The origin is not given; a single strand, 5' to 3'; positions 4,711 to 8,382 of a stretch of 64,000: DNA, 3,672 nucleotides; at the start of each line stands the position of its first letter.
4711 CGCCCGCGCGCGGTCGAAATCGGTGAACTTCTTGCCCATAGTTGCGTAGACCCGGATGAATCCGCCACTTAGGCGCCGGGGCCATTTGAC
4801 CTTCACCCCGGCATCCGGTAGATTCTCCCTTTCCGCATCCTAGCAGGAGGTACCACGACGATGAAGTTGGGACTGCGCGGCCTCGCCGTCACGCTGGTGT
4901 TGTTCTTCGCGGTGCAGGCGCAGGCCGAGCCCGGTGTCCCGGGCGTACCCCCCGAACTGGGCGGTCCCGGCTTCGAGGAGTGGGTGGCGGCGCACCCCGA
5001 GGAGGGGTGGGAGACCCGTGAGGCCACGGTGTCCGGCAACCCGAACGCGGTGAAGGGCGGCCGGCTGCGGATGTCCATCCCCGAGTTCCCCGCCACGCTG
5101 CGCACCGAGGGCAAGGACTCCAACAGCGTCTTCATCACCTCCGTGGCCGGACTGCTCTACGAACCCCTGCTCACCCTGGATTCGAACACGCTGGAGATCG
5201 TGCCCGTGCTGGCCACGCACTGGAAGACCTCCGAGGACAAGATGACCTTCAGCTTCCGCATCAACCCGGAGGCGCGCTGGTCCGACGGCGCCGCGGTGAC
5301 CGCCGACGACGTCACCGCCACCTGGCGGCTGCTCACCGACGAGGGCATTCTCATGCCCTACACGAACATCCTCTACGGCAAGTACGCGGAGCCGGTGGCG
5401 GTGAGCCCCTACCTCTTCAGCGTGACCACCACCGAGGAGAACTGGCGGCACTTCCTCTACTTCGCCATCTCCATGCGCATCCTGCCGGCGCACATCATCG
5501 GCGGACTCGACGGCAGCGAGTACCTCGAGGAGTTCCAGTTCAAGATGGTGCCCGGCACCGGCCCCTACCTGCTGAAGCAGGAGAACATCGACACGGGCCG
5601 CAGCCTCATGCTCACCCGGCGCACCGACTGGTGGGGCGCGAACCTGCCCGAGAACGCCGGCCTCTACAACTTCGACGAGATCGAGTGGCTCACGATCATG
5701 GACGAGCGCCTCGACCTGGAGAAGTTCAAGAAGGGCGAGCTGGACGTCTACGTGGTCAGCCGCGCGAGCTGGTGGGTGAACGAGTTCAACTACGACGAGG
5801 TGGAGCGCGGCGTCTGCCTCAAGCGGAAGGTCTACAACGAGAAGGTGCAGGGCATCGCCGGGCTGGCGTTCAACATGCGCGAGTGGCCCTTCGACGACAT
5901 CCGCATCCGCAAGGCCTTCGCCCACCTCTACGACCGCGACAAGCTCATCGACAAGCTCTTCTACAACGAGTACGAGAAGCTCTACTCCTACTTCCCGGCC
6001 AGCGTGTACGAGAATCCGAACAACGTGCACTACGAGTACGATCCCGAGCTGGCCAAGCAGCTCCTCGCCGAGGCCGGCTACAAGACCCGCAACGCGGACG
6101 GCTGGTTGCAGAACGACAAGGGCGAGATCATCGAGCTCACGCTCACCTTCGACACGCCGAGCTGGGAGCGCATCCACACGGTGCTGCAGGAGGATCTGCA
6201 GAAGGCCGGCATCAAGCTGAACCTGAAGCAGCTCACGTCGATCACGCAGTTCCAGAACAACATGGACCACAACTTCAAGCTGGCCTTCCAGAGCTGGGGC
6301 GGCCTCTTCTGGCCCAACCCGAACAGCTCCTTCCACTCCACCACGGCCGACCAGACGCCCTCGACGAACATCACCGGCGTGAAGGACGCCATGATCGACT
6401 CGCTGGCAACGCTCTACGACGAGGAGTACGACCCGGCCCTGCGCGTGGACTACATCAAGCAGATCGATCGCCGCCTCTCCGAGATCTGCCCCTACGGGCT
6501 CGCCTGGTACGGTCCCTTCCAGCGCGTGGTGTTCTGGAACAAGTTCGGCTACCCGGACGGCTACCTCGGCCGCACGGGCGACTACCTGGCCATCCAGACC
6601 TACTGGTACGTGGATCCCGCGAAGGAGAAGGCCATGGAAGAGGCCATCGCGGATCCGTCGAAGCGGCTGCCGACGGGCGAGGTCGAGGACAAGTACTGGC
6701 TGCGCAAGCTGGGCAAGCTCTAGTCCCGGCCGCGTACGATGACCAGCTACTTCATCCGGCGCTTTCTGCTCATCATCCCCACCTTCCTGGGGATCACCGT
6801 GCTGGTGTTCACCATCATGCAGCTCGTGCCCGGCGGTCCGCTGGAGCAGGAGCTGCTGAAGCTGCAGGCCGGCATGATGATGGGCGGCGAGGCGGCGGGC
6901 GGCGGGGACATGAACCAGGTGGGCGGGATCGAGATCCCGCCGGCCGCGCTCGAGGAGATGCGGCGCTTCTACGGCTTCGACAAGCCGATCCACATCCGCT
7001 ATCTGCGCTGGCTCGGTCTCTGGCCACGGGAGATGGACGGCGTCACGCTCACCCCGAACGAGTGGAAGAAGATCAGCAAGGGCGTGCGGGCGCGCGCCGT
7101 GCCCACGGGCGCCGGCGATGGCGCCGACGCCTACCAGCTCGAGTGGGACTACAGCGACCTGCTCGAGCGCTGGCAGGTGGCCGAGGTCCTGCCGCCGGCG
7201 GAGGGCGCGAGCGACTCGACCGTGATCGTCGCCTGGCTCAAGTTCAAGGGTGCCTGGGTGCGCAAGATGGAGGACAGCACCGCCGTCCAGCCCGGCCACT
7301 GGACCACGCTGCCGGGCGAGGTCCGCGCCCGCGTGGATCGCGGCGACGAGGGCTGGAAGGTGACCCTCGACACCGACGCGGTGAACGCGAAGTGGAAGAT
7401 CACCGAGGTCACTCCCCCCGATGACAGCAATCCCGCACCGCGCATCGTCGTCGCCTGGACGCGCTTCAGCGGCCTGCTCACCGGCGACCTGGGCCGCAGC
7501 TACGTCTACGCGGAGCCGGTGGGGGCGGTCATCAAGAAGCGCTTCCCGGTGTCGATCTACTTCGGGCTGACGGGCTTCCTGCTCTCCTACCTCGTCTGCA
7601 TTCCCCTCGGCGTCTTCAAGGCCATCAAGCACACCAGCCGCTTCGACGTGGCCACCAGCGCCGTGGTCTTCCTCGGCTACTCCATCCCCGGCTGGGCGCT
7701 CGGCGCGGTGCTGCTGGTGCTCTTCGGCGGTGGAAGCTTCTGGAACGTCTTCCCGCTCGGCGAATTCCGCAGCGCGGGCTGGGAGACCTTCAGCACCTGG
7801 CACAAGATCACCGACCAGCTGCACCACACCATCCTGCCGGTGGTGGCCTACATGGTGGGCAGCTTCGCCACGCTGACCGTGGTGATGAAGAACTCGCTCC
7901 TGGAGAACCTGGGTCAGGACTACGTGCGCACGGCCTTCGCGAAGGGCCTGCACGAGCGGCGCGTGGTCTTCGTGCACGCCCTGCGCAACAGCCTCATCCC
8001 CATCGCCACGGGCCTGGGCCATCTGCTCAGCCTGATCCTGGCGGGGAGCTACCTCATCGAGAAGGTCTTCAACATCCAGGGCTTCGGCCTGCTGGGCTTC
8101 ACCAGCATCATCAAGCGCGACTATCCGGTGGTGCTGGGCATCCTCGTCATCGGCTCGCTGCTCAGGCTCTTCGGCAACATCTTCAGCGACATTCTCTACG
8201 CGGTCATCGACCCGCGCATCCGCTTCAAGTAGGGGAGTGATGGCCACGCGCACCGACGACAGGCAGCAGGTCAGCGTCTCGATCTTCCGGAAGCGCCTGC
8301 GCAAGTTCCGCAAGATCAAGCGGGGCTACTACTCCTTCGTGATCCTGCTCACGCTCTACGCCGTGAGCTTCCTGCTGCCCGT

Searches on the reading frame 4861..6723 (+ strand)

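Call 73: search_protein_families(library=pfam, proteins=[window:4861-6723:+], max_evalue=0.001)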
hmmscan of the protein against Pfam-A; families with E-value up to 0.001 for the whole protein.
window:4861-6723:+ (620 aa): 1 family
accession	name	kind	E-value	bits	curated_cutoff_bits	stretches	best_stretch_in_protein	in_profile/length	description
PF00496.27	SBP_bac_5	-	2.9e-68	231.1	32.4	1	112-494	1-360/368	Bacterial extracellular solute-binding proteins, family 5 Middle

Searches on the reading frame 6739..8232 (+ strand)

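Call 73: search_protein_families(library=pfam, proteins=[window:6739-8232:+], max_evalue=0.001)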
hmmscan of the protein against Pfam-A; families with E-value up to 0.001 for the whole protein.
window:6739-8232:+ (497 aa): 2 families
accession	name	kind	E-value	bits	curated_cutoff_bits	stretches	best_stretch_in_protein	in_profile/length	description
PF00528.27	BPD_transp_1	-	2e-31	109.6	26.4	1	288-495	2-183/184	Binding-protein-dependent transport system inner membrane component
PF19300.4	BPD_transp_1_N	-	0.00068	20.2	23.8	0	63-92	40-69/114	Binding-prot-dependent transport system membrane comp, N-term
